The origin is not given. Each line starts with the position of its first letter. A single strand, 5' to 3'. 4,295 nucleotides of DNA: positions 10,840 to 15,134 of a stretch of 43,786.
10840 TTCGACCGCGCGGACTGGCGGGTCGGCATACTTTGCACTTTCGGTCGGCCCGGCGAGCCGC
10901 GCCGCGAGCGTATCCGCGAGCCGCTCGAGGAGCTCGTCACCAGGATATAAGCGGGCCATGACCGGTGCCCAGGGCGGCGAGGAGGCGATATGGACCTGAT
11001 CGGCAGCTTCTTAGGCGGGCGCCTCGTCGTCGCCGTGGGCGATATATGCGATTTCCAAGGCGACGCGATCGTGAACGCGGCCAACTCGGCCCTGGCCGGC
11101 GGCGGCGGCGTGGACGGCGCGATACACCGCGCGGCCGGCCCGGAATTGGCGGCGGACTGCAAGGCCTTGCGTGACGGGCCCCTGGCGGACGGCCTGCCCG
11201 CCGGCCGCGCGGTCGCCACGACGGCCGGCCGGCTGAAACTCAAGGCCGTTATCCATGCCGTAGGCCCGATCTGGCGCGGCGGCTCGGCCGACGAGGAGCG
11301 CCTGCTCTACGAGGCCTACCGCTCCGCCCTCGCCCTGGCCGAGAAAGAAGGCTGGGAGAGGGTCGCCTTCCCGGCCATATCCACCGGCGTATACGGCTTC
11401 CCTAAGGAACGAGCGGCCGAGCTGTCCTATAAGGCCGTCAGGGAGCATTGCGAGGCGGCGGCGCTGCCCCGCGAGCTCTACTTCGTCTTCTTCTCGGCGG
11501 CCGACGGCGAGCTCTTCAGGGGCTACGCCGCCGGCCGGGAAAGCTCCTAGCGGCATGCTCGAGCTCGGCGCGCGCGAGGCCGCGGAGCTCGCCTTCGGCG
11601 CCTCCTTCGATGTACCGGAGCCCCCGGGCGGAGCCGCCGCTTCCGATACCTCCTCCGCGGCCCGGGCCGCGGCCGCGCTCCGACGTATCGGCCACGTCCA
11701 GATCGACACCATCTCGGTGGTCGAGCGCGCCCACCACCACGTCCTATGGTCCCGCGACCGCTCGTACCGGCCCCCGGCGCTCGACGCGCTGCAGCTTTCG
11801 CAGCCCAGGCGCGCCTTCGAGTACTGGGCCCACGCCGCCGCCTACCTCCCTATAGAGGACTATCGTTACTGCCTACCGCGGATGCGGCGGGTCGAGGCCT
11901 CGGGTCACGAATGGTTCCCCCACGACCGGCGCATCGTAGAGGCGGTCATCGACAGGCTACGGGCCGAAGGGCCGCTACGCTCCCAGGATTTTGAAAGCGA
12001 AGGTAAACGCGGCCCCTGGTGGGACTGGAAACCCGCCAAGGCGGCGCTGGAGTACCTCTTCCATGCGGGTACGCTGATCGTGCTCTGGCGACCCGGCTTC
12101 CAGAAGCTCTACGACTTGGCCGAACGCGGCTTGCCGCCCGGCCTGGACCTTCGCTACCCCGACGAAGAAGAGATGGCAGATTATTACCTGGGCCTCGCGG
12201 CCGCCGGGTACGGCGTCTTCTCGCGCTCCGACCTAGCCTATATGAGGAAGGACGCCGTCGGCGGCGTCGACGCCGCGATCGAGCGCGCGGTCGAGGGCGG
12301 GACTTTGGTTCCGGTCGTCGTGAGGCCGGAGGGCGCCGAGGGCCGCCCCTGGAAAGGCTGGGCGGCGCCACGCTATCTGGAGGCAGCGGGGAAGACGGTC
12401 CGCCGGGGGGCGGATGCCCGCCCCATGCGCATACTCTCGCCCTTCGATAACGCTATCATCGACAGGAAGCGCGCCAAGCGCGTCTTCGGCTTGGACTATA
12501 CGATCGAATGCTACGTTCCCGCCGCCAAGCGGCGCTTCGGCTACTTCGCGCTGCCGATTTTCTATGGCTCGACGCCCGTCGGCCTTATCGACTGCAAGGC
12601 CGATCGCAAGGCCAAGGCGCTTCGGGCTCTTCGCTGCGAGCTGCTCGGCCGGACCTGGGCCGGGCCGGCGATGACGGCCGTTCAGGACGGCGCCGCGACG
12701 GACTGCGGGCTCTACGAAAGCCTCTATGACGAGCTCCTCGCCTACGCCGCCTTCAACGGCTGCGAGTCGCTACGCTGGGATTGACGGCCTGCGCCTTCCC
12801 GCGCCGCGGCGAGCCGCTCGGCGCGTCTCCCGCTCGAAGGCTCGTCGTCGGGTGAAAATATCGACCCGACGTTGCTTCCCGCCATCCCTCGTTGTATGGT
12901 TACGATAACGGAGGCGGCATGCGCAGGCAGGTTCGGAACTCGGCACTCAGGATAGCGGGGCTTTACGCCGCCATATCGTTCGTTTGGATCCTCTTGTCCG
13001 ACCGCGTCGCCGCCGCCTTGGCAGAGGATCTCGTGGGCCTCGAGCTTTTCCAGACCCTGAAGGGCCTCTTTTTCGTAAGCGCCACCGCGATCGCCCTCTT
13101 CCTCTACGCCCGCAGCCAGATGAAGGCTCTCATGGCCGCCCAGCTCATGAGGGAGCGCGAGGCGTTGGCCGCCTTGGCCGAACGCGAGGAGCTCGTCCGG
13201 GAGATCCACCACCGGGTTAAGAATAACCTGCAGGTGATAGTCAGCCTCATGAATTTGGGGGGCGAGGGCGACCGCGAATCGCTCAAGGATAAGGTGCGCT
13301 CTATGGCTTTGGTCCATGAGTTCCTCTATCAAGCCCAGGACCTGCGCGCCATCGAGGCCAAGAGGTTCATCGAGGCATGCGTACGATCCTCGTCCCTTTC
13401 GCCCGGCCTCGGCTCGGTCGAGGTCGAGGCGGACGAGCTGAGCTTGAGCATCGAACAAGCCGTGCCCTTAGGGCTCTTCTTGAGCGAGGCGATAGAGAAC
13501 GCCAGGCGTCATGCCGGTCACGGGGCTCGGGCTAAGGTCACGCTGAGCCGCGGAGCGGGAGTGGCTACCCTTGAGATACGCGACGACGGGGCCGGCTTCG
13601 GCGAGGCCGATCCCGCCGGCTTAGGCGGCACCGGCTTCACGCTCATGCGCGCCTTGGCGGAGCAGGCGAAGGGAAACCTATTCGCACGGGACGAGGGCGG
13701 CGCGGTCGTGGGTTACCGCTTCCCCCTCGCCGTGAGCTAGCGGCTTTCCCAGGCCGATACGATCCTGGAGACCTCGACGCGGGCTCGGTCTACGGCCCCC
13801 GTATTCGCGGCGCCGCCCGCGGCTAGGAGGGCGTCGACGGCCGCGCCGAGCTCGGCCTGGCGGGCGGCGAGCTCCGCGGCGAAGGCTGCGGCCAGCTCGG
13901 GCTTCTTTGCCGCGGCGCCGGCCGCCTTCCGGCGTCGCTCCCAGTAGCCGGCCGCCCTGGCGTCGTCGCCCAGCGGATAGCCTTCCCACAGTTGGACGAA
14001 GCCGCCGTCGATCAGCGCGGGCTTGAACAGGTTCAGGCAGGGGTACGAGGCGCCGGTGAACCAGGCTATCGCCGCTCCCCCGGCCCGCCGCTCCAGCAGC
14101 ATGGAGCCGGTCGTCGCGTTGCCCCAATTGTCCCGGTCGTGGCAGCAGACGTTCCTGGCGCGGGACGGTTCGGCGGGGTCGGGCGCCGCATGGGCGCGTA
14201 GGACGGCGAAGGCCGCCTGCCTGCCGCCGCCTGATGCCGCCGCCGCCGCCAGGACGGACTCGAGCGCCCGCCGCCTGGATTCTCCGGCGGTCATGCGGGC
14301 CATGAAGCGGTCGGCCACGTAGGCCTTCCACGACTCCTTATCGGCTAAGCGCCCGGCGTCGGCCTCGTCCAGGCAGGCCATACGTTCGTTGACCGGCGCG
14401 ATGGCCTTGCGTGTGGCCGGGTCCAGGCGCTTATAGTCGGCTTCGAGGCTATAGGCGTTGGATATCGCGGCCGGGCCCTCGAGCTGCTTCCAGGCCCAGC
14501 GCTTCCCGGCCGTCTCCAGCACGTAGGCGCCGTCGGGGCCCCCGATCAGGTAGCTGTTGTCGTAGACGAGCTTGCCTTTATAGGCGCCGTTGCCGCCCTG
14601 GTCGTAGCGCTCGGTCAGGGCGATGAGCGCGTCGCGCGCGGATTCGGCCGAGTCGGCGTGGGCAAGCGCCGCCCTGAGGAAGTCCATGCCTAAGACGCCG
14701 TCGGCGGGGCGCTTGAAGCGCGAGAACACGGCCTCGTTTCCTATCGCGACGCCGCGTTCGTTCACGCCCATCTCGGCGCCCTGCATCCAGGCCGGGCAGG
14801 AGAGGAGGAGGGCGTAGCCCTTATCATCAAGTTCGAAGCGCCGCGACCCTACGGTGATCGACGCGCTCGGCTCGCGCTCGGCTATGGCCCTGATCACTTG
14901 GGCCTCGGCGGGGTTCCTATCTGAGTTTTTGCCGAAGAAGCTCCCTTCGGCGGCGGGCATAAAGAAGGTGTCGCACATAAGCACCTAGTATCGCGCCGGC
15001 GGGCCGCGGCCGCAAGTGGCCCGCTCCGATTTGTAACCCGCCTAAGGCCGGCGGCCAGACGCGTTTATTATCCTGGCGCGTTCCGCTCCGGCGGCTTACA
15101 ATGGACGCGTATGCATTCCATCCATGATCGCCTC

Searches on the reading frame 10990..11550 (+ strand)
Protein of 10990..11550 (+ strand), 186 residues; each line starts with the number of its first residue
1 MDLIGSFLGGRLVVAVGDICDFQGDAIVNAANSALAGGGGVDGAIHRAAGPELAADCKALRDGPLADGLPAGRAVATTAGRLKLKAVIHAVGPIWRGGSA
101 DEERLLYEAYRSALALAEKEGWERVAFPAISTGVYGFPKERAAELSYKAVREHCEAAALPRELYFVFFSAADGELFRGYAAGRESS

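Call 10: search_protein_families(library=pfam, proteins=[window:10990-11550:+])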
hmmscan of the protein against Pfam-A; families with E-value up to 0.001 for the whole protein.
window:10990-11550:+ (186 aa): 1 family
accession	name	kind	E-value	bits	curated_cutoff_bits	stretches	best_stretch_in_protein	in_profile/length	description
PF01661.27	Macro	-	6.4e-42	142.7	22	1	28-145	1-117/118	Macro domain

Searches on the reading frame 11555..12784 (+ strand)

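Call 11: search_protein_families(library=pfam, proteins=[window:11555-12784:+])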
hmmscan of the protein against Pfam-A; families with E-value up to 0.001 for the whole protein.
window:11555-12784:+ (409 aa): 1 family
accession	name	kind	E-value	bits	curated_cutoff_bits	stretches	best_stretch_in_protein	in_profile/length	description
PF06224.18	AlkZ-like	-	1e-62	213.1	25.9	1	42-366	1-313/329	DNA glycosylase AlkZ-like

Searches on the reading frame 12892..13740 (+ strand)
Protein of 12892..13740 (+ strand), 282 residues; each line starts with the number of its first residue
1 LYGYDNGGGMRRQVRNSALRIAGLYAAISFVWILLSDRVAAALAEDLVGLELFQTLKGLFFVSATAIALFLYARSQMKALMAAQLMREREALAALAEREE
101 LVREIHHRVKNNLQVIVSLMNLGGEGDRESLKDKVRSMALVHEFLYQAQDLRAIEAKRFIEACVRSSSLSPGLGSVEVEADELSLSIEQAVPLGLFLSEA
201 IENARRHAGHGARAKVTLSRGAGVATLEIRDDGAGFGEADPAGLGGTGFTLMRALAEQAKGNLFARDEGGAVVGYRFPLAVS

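Call 11: search_protein_families(library=pfam, proteins=[window:12892-13740:+])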
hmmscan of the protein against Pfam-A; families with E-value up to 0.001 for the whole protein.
window:12892-13740:+ (282 aa): 4 families
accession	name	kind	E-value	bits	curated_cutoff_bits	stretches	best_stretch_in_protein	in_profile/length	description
PF07568.18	HisKA_2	-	5.6e-15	55.6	22.3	1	104-164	1-69/76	Histidine kinase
PF02518.31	HATPase_c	-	3.3e-09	37.6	26.4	1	191-279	4-109/111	Histidine kinase-, DNA gyrase B-, and HSP90-like ATPase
PF13581.12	HATPase_c_2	-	2.6e-06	27.9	27.4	1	183-259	22-112/127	Histidine kinase-like ATPase domain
PF07536.20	HWE_HK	-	0.00076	20.6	22.8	0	104-149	1-52/83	HWE histidine kinase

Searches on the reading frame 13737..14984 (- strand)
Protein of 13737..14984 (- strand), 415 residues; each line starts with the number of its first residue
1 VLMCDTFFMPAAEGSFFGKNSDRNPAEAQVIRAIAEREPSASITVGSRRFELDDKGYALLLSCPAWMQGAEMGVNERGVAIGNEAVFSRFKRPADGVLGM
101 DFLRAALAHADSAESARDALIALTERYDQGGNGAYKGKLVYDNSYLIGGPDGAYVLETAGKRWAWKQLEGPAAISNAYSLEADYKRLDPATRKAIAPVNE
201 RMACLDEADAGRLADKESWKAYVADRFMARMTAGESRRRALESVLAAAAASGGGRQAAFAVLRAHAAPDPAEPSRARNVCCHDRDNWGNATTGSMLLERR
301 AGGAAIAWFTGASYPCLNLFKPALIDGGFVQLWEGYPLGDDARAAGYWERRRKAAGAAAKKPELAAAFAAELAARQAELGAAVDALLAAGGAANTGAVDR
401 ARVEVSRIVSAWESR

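Call 11: search_protein_families(library=pfam, proteins=[window:13737-14984:-])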
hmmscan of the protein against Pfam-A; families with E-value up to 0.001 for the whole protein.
window:13737-14984:- (415 aa): 1 family
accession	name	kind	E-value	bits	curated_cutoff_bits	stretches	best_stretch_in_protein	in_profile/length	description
PF03417.21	AAT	-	5.2e-05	23.5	23.2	1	13-120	5-94/225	Acyl-coenzyme A:6-aminopenicillanic acid acyl-transferase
